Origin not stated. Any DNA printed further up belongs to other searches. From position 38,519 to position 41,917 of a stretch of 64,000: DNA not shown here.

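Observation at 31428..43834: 12.4 kb glycan-uptake operon of unusual composition: giant CBM-bearing SBP, two permease pairs, NHL-TPR-Yip1 membrane protein, DUF5696-like exoprotein, no ATPase and no recognisable glycosidase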

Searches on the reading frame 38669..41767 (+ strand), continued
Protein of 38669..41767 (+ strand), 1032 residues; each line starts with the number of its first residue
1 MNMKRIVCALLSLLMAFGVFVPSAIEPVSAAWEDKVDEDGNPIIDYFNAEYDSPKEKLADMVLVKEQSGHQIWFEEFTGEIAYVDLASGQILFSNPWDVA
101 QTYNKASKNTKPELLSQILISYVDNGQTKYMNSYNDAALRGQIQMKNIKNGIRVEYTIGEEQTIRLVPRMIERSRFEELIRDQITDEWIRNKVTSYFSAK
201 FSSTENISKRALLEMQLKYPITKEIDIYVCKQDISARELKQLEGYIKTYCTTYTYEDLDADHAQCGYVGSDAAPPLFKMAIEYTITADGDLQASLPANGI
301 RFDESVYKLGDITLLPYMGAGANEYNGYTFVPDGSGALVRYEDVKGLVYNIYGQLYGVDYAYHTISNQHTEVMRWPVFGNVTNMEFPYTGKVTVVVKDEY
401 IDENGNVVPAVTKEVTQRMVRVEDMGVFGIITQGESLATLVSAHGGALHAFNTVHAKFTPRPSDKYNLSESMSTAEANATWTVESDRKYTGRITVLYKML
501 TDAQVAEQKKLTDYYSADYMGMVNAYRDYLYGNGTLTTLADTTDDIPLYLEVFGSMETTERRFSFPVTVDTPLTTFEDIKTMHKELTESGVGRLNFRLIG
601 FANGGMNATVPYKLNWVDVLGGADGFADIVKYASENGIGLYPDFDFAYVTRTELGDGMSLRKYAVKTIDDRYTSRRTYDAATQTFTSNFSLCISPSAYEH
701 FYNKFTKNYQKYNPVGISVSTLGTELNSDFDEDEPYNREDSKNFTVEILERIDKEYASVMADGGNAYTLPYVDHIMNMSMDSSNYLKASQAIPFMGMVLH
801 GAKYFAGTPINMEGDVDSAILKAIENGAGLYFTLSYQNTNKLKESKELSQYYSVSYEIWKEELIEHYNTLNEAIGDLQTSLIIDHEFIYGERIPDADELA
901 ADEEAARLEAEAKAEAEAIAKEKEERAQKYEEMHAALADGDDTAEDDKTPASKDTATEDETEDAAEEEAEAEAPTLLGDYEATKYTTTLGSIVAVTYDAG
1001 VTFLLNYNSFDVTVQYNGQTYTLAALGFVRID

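Call 83: search_protein_representatives(protein=window:38669-41767:+)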
Query: 1032 residues. Proteins with E-value up to 0.001 (for the whole library): 4285; up to 1e-10: 3423; up to 1e-30: 1701. The best 150 are listed.
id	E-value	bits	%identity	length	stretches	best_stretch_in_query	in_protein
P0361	0.0e+00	1062.5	51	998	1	1-1032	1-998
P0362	0.0e+00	1057.0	52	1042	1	3-1031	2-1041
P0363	0.0e+00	1024.7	50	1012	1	5-1032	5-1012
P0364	7.1e-295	997.7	52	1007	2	426-1032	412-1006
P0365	1.8e-279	946.7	48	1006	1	1-1031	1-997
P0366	1.9e-279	946.6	48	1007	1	6-1031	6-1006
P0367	4.2e-275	932.2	49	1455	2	5-989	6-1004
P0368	3.0e-274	929.4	50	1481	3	177-928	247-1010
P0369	6.2e-272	921.7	50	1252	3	224-939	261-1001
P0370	1.5e-271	920.5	49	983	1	3-1030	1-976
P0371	1.0e-270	917.7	50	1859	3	186-918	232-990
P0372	4.0e-267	905.8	49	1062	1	45-1031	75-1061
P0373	6.3e-266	901.9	50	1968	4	592-932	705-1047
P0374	8.1e-266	901.5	46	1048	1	1-1031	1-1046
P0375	1.2e-265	901.0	48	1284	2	1-927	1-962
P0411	7.7e-239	812.2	45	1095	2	422-1032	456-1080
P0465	1.4e-210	718.7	44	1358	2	419-1032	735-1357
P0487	2.7e-201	687.9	50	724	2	422-1032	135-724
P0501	4.1e-192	657.6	40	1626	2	406-1032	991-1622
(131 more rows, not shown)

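Call 84: find_encoding_contigs(protein=P0065, flank=10000, max_places=1)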
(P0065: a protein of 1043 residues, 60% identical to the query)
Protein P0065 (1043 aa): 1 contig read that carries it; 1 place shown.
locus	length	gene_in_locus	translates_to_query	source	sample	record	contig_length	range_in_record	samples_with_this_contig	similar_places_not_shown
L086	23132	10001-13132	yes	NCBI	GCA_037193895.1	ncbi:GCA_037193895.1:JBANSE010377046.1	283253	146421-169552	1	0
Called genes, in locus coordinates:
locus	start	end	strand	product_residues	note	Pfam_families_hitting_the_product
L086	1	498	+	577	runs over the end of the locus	-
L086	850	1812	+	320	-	PF00480:ROK, PF01869:BcrAD_BadFG (faint)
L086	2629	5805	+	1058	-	PF13416:SBP_bac_8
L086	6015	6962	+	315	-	PF00528:BPD_transp_1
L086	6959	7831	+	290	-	PF00528:BPD_transp_1 (weak)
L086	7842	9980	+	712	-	PF04893:Yip1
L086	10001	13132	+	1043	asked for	PF18952:DUF5696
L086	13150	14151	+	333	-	PF00528:BPD_transp_1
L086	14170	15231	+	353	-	PF00528:BPD_transp_1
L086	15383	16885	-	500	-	PF02386:TrkH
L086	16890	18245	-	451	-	PF02254:TrkA_N, PF02080:TrkA_C, PF02254:TrkA_N, PF02080:TrkA_C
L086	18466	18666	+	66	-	-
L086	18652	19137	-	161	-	PF00583:Acetyltransf_1, PF13508:Acetyltransf_7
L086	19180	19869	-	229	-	PF02517:Rce1-like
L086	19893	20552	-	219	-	PF02517:Rce1-like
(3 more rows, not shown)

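Call 85: find_encoding_contigs(protein=P0104, flank=10000, max_places=1)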
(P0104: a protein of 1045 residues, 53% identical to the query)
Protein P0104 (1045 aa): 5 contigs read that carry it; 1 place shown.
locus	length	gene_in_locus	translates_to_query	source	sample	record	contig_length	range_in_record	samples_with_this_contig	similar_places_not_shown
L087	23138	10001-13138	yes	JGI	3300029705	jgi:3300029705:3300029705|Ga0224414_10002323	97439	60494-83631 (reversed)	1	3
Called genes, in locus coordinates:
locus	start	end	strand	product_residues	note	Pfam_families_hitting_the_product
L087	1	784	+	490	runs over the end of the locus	-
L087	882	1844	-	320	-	PF00480:ROK, PF01869:BcrAD_BadFG (faint)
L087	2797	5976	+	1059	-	PF17829:GH115_C (faint), PF01547:SBP_bac_1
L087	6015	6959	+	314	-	PF00528:BPD_transp_1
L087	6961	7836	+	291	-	PF00528:BPD_transp_1 (weak)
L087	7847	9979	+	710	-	PF04893:Yip1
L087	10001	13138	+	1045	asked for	PF18952:DUF5696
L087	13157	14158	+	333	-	PF00528:BPD_transp_1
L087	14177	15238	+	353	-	PF00528:BPD_transp_1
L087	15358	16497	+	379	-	PF00251:Glyco_hydro_32N, PF04041:Glyco_hydro_130 (faint), PF04616:Glyco_hydro_43, PF22847:Glyco_hydro_43_rel (faint)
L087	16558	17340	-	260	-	PF01381:HTH_3, PF12802:MarR_2 (faint), PF12844:HTH_19, PF13560:HTH_31 (weak)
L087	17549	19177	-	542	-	PF02557:VanY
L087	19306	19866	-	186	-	PF06962:rRNA_methylase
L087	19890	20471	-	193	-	PF01558:POR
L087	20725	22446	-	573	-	PF01855:POR_N, PF02775:TPP_enzyme_C, PF12797:Fer4_2 (faint), PF00037:Fer4 (weak)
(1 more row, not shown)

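Call 86: find_encoding_contigs(protein=P0010, flank=10000, max_places=1)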
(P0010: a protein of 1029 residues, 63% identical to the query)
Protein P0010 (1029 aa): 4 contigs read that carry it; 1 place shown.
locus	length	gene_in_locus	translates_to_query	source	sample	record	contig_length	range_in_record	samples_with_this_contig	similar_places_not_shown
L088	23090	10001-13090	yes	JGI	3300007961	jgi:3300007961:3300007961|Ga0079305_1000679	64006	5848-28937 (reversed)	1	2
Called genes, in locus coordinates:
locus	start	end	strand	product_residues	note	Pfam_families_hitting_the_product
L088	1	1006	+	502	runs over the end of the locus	PF12673:SipL (faint)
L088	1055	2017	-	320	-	PF00480:ROK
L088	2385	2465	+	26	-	-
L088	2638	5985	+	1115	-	PF01547:SBP_bac_1, PF13416:SBP_bac_8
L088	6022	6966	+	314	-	PF00528:BPD_transp_1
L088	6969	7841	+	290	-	PF00528:BPD_transp_1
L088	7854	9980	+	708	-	PF01436:NHL (faint), PF04893:Yip1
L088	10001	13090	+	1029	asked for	PF18952:DUF5696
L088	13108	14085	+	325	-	PF00528:BPD_transp_1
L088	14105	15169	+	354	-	PF00528:BPD_transp_1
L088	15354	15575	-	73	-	-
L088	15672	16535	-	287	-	PF00583:Acetyltransf_1, PF13673:Acetyltransf_10, PF13508:Acetyltransf_7, PF14542:Acetyltransf_CG (faint), PF08445:FR47 (faint), PF00583:Acetyltransf_1, PF13673:Acetyltransf_10, PF13508:Acetyltransf_7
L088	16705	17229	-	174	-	PF00583:Acetyltransf_1, PF13302:Acetyltransf_3, PF13527:Acetyltransf_9 (faint), PF13508:Acetyltransf_7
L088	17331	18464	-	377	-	PF05958:tRNA_U5-meth_tr, PF05175:MTS (weak), PF03602:Cons_hypoth95, PF06325:PrmA (weak), PF02475:TRM5-TYW2_MTfase (weak), PF09445:Methyltransf_15 (weak), PF13649:Methyltransf_25 (weak), PF13847:Methyltransf_31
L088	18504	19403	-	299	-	PF02698:DUF218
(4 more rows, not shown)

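Call 88: search_protein_families(library=ncbifam, proteins=[L005:15232-16404:+], max_evalue=0.001)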
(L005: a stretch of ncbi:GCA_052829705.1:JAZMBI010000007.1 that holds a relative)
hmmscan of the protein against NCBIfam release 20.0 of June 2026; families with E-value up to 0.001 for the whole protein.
L005:15232-16404:+ (390 aa): 3 families
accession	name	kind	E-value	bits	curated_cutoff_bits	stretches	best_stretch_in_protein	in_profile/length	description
TIGR01322.1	scrB_fam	subfamily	5.5e-11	41.8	356.4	1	119-250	32-162/447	sucrose-6-phosphate hydrolase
NF052550.1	BManbPhaseBMBP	equivalog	3.7e-10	39.7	450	1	162-265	17-123/296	beta-1,2-mannobiose phosphorylase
NF041092.1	beta-fruc_BfrA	equivalog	8.3e-05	21.5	900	1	119-249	21-150/433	beta-fructosidase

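Call 95: search_dna_similar(query=window:38669-41767:+, collection=plasmids, mode=protein, max_evalue=0.001, max_rows=20)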
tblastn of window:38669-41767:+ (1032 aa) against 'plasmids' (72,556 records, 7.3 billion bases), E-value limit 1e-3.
Records with a match: 2; places in all: 2; records where one place covers at least 80% of the query: 1.
Best place of each record, by identity: <60% 2.
By first word of the organism name: Butyrivibrio 1; Paenibacillus 1.
By predicted mobility (MOB-suite, as given by PLSDB): non-mobilizable 2.
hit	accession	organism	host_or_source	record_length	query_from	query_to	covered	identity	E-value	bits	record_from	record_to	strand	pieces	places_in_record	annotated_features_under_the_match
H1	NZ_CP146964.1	Butyrivibrio fibrisolvens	Bovinae,Bovine rumen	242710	4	888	86%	24.7%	2e-61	237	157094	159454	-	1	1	DUF5696 domain-containing protein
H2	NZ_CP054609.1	Paenibacillus cellulosilyticus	cell culture,soil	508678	259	886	61%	24.1%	4e-29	134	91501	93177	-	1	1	DUF5696 domain-containing protein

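Call 96: get_annotated_region(hit=H1, flank=12000)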
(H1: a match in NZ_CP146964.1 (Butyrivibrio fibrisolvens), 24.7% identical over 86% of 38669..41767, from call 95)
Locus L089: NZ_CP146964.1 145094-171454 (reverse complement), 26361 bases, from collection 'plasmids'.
description: Butyrivibrio fibrisolvens strain D1 plasmid pNP243, complete sequence
organism: Butyrivibrio fibrisolvens (NCBI taxid 831)
taxonomy: Bacteria; Bacillota; Clostridia; Lachnospirales; Lachnospiraceae; Butyrivibrio; Butyrivibrio fibrisolvens
host: -; source: Bovinae,Bovine rumen; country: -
typing (MOB-suite, as given by PLSDB): non-mobilizable
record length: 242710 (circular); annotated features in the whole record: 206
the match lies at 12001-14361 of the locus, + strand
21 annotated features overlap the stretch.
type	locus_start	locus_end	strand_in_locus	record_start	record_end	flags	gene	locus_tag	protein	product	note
CDS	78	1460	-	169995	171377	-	-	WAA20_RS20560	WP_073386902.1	response regulator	GO:0000160 - phosphorelay signal transduction system [Evidence IEA]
CDS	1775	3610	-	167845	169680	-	-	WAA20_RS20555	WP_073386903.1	histidine kinase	GO:0000160 - phosphorelay signal transduction system [Evidence IEA]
CDS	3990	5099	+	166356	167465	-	-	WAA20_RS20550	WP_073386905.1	glycoside hydrolase family 43 protein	-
CDS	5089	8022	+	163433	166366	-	-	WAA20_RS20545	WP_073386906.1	extracellular solute-binding protein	-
CDS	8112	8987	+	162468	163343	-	-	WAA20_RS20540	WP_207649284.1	sugar ABC transporter permease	-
CDS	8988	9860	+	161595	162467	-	-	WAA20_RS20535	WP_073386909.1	carbohydrate ABC transporter permease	GO:0008643 - carbohydrate transport [Evidence IEA]; GO:0055085 - transmembrane transport [Evidence IEA]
CDS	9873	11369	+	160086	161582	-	-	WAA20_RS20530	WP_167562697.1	NHL repeat-containing protein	-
CDS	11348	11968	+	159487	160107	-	-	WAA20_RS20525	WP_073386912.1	YIP1 family protein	-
CDS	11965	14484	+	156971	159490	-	-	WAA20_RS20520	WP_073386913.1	DUF5696 domain-containing protein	-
CDS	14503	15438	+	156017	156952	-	-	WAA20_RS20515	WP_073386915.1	sugar ABC transporter permease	-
CDS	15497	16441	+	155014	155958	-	-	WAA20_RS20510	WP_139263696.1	carbohydrate ABC transporter permease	GO:0008643 - carbohydrate transport [Evidence IEA]; GO:0055085 - transmembrane transport [Evidence IEA]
CDS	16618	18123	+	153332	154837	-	-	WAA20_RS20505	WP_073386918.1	extracellular solute-binding protein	-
CDS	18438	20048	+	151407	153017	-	-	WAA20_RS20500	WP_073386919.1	extracellular solute-binding protein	-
CDS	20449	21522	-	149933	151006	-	-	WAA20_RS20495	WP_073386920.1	J domain-containing protein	-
CDS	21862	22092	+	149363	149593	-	-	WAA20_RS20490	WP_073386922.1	hypothetical protein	-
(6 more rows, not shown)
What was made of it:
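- Butyrivibrio has two extra SBPs after P4 (call 96). In Butyrivibrio the cassette sits behind a two-component system and a GH43 (call 96).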

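Call 97: get_annotated_region(hit=H2, flank=12000)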
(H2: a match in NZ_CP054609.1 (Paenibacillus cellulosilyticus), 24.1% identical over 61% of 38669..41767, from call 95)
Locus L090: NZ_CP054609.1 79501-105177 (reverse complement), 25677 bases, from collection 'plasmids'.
description: Paenibacillus cellulosilyticus strain KACC 14175 plasmid unnamed1, complete sequence
organism: Paenibacillus cellulosilyticus (NCBI taxid 375489)
taxonomy: Bacteria; Bacillota; Bacilli; Bacillales; Paenibacillaceae; Paenibacillus; Paenibacillus cellulosilyticus
host: -; source: cell culture,soil; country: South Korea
typing (MOB-suite, as given by PLSDB): non-mobilizable
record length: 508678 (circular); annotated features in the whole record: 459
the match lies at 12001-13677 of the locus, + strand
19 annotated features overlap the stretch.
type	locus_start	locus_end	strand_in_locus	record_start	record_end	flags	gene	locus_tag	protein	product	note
CDS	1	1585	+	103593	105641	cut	recG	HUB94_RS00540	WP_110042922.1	ATP-dependent DNA helicase RecG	GO:0006310 - DNA recombination [Evidence IEA]; GO:0006281 - DNA repair [Evidence IEA]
CDS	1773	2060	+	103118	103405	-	-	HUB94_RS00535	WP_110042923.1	stage VI sporulation protein F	-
CDS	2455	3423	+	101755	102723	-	-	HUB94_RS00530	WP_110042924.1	aldo/keto reductase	-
CDS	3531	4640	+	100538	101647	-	ugpC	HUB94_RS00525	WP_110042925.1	sn-glycerol-3-phosphate ABC transporter ATP-binding protein UgpC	-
CDS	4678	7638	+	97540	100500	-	-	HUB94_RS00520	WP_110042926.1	extracellular solute-binding protein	-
CDS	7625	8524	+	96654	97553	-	-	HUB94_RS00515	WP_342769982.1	sugar ABC transporter permease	-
CDS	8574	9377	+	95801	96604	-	-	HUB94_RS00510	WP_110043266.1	carbohydrate ABC transporter permease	GO:0008643 - carbohydrate transport [Evidence IEA]; GO:0055085 - transmembrane transport [Evidence IEA]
CDS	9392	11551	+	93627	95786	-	-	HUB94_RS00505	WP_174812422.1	YIP1 family protein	-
CDS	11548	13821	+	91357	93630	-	-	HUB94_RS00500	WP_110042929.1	DUF5696 domain-containing protein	-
CDS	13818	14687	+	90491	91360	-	-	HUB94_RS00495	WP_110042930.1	sugar ABC transporter permease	-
CDS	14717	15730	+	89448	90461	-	-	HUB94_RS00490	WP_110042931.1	carbohydrate ABC transporter permease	GO:0008643 - carbohydrate transport [Evidence IEA]; GO:0055085 - transmembrane transport [Evidence IEA]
CDS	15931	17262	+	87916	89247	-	-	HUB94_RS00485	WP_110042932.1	LLM class flavin-dependent oxidoreductase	-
CDS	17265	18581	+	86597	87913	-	-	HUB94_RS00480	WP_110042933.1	LLM class flavin-dependent oxidoreductase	-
CDS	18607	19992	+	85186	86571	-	-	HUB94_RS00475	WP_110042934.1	extracellular solute-binding protein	-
CDS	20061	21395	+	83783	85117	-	-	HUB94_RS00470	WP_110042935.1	LLM class flavin-dependent oxidoreductase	-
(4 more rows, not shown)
